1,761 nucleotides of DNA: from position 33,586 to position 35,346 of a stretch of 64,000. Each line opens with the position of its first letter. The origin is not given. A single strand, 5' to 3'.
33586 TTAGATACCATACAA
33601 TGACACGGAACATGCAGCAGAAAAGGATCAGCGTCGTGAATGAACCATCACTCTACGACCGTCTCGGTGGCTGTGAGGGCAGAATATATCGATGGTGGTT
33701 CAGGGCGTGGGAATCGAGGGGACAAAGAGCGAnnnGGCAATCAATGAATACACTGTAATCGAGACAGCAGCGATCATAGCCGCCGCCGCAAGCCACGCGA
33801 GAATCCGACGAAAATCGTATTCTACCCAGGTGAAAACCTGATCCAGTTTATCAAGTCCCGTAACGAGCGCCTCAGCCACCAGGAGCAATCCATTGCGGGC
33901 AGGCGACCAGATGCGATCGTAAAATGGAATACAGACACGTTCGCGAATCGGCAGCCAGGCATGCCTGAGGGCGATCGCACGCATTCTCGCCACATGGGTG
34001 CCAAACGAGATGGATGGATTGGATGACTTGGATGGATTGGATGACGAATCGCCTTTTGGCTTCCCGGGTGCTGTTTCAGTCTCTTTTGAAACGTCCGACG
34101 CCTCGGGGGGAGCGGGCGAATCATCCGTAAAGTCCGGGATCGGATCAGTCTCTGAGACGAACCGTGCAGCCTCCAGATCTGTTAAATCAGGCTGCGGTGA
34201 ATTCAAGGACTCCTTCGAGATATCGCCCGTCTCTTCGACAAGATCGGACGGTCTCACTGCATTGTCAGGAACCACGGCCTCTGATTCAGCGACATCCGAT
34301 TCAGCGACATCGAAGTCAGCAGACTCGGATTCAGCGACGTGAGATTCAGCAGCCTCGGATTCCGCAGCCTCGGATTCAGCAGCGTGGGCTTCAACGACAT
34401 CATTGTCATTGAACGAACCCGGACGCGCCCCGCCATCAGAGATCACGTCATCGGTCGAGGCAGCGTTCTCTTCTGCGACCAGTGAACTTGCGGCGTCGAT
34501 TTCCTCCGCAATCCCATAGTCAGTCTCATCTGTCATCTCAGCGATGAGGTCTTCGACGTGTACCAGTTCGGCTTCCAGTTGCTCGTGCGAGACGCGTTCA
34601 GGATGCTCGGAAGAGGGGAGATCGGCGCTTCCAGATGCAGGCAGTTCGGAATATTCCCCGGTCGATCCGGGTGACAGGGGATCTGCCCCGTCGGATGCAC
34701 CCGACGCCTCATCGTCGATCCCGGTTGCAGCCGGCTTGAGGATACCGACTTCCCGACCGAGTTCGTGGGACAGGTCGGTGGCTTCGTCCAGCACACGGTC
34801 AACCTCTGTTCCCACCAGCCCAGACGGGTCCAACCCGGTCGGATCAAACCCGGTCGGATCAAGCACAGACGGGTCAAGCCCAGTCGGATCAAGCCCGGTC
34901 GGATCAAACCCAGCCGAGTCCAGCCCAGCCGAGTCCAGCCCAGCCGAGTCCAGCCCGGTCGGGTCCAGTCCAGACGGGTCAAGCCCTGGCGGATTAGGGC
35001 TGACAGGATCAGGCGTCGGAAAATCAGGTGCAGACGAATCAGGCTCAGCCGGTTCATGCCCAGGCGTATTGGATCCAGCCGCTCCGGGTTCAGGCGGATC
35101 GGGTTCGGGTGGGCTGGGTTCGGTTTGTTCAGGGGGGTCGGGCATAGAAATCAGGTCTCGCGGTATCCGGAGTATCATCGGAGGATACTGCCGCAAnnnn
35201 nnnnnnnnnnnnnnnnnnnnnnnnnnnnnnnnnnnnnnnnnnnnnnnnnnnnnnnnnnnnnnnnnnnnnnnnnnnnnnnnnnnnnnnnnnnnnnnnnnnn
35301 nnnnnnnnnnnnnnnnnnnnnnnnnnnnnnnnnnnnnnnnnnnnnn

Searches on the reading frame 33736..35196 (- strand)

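Call 12: search_protein_families(library=ncbifam, proteins=[window:33736-35196:-], max_evalue=0.01)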
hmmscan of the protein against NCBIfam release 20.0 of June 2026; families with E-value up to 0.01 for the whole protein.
window:33736-35196:- (487 aa): 0 families

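Call 14: search_protein_families(library=pfam, proteins=[window:33736-35196:-], max_evalue=0.1)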
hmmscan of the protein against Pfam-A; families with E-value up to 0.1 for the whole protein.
window:33736-35196:- (487 aa): 1 family
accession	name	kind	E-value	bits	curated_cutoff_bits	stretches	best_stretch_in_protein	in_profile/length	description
PF25296.1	Decapeptide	-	0.064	13.6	45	0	76-125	21-70/74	Decapeptide repeat region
